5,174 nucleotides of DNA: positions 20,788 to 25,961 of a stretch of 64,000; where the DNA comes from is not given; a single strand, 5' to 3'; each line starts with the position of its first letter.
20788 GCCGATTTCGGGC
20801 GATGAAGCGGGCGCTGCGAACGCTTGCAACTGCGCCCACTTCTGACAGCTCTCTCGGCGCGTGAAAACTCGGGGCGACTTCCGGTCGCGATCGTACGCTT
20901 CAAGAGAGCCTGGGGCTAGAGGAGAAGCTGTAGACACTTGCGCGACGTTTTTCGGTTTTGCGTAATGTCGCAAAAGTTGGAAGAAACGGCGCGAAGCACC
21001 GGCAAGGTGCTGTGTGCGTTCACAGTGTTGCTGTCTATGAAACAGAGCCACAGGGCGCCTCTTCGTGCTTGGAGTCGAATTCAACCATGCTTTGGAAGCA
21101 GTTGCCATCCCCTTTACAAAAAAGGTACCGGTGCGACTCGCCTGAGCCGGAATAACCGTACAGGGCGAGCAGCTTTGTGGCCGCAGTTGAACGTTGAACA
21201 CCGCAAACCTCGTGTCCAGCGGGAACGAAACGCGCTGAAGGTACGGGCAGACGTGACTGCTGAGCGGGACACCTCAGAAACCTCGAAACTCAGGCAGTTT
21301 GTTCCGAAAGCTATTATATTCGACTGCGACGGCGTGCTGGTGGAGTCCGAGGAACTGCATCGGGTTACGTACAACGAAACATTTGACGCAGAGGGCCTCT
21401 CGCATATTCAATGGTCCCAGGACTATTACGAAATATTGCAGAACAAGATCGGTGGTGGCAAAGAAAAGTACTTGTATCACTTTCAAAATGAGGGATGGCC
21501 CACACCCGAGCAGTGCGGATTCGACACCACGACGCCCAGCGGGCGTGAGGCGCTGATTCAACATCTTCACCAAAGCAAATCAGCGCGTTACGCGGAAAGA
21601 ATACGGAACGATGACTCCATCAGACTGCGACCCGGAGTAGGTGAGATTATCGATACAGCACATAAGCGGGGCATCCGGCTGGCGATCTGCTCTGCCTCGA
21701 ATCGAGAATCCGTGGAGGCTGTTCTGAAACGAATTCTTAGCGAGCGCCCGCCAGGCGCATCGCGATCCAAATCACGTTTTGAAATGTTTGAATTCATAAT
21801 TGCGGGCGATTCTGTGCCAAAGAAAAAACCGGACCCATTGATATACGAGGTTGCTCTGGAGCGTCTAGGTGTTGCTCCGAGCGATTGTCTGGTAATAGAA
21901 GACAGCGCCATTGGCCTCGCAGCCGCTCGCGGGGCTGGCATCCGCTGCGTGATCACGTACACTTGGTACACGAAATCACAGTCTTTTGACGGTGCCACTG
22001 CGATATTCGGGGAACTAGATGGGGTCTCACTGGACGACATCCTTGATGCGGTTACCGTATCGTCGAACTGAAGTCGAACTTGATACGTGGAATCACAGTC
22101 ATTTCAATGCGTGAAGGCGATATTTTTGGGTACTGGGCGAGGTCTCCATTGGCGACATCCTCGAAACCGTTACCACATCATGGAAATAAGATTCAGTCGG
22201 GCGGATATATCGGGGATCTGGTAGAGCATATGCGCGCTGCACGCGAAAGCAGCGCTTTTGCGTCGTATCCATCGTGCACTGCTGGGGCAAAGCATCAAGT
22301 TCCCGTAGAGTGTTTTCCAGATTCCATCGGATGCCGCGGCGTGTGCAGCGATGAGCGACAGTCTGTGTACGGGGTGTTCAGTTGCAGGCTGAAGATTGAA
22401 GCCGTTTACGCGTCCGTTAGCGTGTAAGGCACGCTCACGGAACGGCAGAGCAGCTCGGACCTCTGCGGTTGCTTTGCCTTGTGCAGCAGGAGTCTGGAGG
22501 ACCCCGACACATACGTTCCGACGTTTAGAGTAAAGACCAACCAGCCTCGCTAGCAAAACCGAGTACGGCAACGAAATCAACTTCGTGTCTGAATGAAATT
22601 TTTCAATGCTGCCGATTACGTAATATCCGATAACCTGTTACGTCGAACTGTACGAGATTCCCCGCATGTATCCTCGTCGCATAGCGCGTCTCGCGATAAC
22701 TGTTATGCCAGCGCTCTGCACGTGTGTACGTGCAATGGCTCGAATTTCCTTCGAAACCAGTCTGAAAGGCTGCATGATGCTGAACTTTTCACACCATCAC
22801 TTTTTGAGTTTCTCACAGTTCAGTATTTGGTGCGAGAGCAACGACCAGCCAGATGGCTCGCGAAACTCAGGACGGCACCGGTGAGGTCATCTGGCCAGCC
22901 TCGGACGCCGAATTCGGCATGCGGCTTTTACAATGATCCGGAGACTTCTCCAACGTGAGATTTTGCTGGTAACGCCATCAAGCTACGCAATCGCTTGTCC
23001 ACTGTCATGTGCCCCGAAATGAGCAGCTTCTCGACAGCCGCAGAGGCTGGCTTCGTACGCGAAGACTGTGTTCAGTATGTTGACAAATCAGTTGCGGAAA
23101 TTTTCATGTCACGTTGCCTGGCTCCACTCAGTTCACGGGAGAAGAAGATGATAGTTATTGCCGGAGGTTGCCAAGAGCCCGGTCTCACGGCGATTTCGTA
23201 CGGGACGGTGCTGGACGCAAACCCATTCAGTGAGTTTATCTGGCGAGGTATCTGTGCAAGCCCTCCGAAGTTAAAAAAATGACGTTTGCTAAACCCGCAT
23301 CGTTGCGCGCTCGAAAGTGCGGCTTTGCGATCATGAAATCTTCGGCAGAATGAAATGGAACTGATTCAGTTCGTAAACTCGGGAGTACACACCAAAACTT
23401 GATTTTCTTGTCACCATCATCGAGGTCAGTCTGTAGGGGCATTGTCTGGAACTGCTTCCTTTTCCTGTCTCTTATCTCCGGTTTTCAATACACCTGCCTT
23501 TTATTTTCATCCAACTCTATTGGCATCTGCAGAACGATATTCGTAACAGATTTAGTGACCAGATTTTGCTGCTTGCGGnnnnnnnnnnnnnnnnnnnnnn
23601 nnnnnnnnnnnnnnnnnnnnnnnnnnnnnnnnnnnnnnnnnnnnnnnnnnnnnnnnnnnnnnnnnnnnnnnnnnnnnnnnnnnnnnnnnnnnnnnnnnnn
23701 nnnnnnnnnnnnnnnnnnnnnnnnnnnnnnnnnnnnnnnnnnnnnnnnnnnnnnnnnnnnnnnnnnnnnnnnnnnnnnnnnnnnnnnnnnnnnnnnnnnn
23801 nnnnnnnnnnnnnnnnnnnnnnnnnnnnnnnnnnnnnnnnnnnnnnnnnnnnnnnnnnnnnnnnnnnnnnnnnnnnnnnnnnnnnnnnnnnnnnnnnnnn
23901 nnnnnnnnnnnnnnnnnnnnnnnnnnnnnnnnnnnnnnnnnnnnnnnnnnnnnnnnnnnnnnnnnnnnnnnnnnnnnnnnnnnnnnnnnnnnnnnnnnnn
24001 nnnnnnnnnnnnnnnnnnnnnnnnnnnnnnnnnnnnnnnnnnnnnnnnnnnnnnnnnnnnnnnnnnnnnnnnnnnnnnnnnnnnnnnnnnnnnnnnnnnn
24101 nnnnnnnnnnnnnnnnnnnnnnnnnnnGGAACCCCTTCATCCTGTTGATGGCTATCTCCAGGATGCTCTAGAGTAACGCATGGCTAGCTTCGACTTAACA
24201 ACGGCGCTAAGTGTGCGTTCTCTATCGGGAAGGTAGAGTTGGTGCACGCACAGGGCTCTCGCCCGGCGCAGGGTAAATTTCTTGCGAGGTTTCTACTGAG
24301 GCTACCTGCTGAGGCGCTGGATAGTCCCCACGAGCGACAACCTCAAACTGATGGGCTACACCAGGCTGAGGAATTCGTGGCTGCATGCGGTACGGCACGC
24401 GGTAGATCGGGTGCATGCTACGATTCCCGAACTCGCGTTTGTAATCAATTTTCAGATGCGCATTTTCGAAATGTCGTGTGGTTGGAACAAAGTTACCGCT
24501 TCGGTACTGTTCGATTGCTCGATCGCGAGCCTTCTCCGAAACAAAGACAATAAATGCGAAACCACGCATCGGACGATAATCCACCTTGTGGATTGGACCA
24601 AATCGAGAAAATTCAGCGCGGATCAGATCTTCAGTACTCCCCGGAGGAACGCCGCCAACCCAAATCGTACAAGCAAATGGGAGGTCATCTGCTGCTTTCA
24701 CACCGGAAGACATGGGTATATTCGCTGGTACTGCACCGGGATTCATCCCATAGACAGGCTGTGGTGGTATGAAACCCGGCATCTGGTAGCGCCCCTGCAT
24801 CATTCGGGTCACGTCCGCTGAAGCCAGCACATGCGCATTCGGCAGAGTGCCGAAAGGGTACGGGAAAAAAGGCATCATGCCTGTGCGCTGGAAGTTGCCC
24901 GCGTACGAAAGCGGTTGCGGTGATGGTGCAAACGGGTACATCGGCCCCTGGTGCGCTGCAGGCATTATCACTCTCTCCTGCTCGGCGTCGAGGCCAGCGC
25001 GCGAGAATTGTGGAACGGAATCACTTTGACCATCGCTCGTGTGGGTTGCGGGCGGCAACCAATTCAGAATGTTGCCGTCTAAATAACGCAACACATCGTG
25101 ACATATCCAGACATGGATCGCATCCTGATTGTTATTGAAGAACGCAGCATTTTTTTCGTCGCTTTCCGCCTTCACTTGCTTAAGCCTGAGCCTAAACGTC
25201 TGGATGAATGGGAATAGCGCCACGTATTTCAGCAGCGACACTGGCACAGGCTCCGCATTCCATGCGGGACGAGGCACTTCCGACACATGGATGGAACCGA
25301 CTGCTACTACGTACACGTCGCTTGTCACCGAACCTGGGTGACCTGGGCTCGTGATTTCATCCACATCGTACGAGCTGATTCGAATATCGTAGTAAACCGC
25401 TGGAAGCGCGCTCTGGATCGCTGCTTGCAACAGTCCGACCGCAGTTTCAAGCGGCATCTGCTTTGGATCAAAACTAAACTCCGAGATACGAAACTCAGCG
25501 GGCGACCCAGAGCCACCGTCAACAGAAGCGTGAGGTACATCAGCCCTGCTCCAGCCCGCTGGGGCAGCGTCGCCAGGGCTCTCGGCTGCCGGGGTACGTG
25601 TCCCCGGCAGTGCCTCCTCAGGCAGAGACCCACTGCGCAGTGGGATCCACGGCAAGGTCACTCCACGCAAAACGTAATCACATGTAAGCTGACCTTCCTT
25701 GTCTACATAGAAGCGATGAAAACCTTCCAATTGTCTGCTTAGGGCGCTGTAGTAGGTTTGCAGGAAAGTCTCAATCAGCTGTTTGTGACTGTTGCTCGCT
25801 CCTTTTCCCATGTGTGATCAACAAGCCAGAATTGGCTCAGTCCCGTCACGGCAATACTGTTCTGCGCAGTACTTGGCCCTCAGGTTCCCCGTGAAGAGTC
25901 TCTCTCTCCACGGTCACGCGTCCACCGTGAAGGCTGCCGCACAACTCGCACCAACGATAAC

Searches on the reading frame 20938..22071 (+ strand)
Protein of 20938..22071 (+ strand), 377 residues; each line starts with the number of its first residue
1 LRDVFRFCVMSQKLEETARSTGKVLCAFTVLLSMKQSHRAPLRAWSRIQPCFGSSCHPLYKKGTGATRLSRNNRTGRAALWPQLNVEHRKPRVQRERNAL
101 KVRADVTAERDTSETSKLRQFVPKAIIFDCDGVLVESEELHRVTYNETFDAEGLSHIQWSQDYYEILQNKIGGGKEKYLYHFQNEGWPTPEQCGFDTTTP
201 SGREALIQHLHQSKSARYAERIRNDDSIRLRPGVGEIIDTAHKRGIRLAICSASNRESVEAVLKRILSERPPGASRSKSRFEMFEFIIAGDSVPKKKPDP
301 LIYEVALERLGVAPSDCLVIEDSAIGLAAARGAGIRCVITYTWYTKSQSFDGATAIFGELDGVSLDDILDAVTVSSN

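Call 4: search_protein_families(library=pfam, proteins=[window:20938-22071:+])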
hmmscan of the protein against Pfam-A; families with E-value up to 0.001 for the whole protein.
window:20938-22071:+ (377 aa): 4 families
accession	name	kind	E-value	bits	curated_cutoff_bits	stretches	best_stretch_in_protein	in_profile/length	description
PF00702.32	Hydrolase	-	1.1e-30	107.9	26.4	1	124-334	2-191/191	haloacid dehalogenase-like hydrolase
PF13419.12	HAD_2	-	1.6e-24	87.4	23.8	1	126-338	1-176/178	Haloacid dehalogenase-like hydrolase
PF13242.12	Hydrolase_like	-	2e-05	24.8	22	1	297-340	4-48/75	HAD-hyrolase-like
PF12710.13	HAD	-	2.1e-05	25.5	27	1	208-266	63-122/189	haloacid dehalogenase-like hydrolase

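Call 11: search_protein_families(library=ncbifam, proteins=[window:20938-22071:+])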
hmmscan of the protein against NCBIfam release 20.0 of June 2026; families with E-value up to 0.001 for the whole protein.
window:20938-22071:+ (377 aa): 31 families (the best 25 are shown)
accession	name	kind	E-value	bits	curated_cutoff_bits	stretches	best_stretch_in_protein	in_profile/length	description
TIGR02009.1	PGMB-YQAB-SF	subfamily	3.5e-26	92.5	153.35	1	124-338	2-184/186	beta-phosphoglucomutase family hydrolase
TIGR01990.1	bPGM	equivalog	3.8e-22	79.2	189.4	1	205-338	65-184/187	beta-phosphoglucomutase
TIGR01509.1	HAD-SF-IA-v3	subfamily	1.1e-18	67.8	29.4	1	284-339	100-153/154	HAD-IA family hydrolase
NF008087.0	PRK10826.1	equivalog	2e-17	63.6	191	1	228-340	91-191/222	hexitol phosphatase HxpB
NF009695.0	PRK13222.1-2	equivalog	9.7e-17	61.2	225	1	123-346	6-199/226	phosphoglycolate phosphatase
TIGR01449.2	PGP_bact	equivalog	1.3e-16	60.8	180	1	127-353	2-199/213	phosphoglycolate phosphatase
NF053653.1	InDiPhoBT2121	equivalog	7.3e-13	48.6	245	1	123-340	1-186/216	inorganic diphosphatase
NF008000.0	PRK10725.1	equivalog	1.3e-12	48.2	215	1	282-338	127-183/188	fructose-1-phosphate/6-phosphogluconate phosphatase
NF009804.0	PRK13288.1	equivalog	1.6e-12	47.4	218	1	221-342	74-184/215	pyrophosphatase PpaX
NF046057.1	bifunc_MtlD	equivalog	3.4e-12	45.6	800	1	227-338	90-189/683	bifunctional mannitol-1-phosphate dehydrogenase/phosphatase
TIGR01454.1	AHBA_synth_RP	hypoth_equivalog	5.8e-12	45.7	246.65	1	222-344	68-177/205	AHBA synthesis associated protein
NF009698.0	PRK13223.1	equivalog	9e-12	44.7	466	1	231-344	103-204/272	phosphoglycolate phosphatase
NF009700.0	PRK13226.1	equivalog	2.3e-11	43.8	342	1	287-344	141-198/229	phosphoglycolate phosphatase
TIGR02247.1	HAD-1A3-hyp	subfamily_domain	1.2e-10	41.4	125.4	1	124-338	3-193/211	epoxide hydrolase N-terminal domain-like phosphatase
NF009697.0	PRK13222.1-4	equivalog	4.8e-10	39.2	327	1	281-343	134-197/232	phosphoglycolate phosphatase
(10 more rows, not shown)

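Call 20: search_solved_structures(query=window:20965-22068:+, show_alignments=2)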
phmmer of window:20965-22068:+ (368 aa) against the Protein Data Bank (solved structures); distinct sequences matched with E-value up to 0.001: 50.
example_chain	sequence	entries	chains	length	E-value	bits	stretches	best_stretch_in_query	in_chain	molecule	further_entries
4uav_A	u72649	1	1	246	2e-51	178.6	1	113-349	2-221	Haloacid dehalogenase-like hydrolase domain-containing protein At3g48420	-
4uar_A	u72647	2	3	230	1.5e-36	129.7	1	115-355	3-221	Protein CbbY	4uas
4uat_A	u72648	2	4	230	7.2e-36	127.4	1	115-355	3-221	Protein CbbY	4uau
3kbb_A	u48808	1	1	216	6.4e-14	55.2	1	115-329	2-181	Phosphorylated carbohydrates phosphatase TM_1254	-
3nas_A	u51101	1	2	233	4.1e-09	39.4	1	115-328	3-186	beta-phosphoglucomutase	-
3e58_A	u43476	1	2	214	1.4e-08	37.6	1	273-361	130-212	putative Beta-phosphoglucomutase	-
9m7l_A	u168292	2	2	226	2.8e-08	36.7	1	220-331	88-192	Pseudouridine-5'-phosphatase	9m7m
3l5k_A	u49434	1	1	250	2.9e-08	36.6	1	220-331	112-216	Haloacid dehalogenase-like hydrolase domain-containing protein 1A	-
1te2_A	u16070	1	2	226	4.5e-08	36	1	219-331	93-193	2-deoxyglucose-6-P phosphatase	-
4g9b_A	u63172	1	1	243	6.1e-07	32.2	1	267-331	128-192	Beta-phosphoglucomutase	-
4eek_A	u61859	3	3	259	7.2e-07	32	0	286-326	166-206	Beta-phosphoglucomutase-related protein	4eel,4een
2hdo_A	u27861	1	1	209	1.6e-06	30.8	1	217-326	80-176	Phosphoglycolate phosphatase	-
2fdr_A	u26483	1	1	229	4.9e-06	29.3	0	286-333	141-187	conserved hypothetical protein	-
4rn3_A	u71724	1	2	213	9.8e-06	28.3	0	274-329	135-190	HAD superfamily hydrolase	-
6h8y_A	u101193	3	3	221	1.4e-05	27.8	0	201-326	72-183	Beta-phosphoglucomutase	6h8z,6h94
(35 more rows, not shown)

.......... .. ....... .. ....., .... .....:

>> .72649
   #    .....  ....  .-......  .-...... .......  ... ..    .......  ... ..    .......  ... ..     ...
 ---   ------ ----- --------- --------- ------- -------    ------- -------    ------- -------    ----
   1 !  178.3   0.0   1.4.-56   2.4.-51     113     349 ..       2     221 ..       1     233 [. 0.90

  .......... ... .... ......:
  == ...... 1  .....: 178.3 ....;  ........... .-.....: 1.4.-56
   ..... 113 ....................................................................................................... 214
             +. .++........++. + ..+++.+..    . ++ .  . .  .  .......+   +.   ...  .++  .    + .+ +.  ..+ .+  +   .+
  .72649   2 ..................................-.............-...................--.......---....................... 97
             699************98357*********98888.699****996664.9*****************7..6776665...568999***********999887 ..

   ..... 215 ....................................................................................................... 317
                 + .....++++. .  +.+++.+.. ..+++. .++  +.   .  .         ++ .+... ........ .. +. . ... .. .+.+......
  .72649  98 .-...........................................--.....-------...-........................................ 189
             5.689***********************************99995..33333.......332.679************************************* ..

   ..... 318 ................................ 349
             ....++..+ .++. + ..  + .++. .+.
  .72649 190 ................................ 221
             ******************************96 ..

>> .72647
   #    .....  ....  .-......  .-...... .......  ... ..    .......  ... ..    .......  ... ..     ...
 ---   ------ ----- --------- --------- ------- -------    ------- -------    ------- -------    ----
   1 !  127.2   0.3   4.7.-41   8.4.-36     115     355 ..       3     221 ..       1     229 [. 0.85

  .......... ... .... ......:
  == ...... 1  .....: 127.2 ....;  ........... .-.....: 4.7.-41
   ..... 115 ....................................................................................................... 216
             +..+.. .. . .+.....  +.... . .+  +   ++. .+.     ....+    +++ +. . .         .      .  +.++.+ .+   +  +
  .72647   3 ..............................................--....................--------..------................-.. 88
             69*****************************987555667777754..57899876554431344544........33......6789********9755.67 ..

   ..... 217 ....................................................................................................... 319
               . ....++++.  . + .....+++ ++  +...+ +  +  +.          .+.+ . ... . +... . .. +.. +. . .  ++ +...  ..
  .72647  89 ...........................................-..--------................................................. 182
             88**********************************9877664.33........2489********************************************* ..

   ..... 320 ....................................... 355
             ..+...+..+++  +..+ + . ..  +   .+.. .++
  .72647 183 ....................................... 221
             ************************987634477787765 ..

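Call 44: find_homologous_proteins(query=window:20965-22068:+, max_evalue=1e-40)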
Query window:20965-22068:+ (368 aa): 864 proteins with E <= 1e-40 among 8000 candidates; the best 120 are listed.
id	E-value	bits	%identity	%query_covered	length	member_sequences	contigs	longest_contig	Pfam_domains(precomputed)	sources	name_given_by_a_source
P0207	4.8e-246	834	100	100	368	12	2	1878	PF13419.13,PF00702.33,PF12710.14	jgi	jgi:beta-phosphoglucomutase-like phosphatase (HAD superfamily)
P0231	7.6e-143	494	75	78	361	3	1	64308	PF13419.13,PF00702.33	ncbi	-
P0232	2.8e-141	489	77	77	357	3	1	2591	PF13419.13,PF00702.33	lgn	-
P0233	1.4e-86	309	56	68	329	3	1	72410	PF13419.13,PF00702.33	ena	-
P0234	7.0e-84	300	58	68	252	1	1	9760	PF13419.13,PF00702.33,PF13242.13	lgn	-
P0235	6.0e-65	238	50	69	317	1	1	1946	PF13419.13,PF00702.33,PF12710.14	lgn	-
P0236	9.7e-58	214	45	67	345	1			PF13419.13,PF00702.33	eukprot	eukprot:TRINITY_DN22970_c0_g2_i1.p1 TRINITY_DN22970_c0_g2~~TRINITY_DN22970_c0_g2_i1.p1 ORF type:comp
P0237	3.1e-56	209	43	68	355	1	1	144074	PF13419.13,PF00702.33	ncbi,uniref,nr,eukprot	ncbi:Haloacid dehalogenase-like hydrolase (HAD)-superfamily hydrolase subfamily IA [Klebsormidium ni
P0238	6.2e-55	205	45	64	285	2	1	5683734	PF13419.13,PF00702.33,PF13242.13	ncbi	ncbi:MAG: hypothetical protein WDW36_003170 [Sanguina aurantia]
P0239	1.8e-54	203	43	67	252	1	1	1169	PF13419.13,PF00702.33,PF13242.13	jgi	jgi:HAD superfamily hydrolase (TIGR01509 family)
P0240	2.1e-53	200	46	64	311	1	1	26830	PF13419.13,PF00702.33,PF13242.13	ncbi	ncbi:unnamed protein product [Discosporangium mesarthrocarpum]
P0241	7.6e-50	188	39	74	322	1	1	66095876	PF13419.13,PF00702.33,PF13242.13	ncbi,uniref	ncbi:hypothetical protein R1flu_012427 [Riccia fluitans]|uniref:Haloacid dehalogenase-like hydrolase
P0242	1.2e-49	188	41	65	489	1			PF13419.13,PF00702.33,PF12171.15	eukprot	eukprot:scaffold2.g7221.t1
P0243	5.4e-49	185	42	64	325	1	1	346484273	PF13419.13,PF00702.33,PF13242.13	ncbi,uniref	ncbi:CBBY-like protein [Silene latifolia]|uniref:CBBY-like protein n=1 Tax=Silene latifolia TaxID=37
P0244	7.8e-49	185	43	64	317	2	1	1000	PF13419.13,PF00702.33,PF13242.13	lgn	-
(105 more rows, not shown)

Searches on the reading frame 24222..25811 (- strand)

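Call 4: search_protein_families(library=pfam, proteins=[window:24222-25811:-])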
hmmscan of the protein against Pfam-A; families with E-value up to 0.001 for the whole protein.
window:24222-25811:- (529 aa): 2 families
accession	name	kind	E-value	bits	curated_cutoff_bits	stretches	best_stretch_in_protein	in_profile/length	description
PF00076.28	RRM_1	-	7.9e-09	35.7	20.7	1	383-437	1-60/70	RNA recognition motif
PF16367.11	RRM_7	-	0.0006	20.2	27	0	381-429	2-62/94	RNA recognition motif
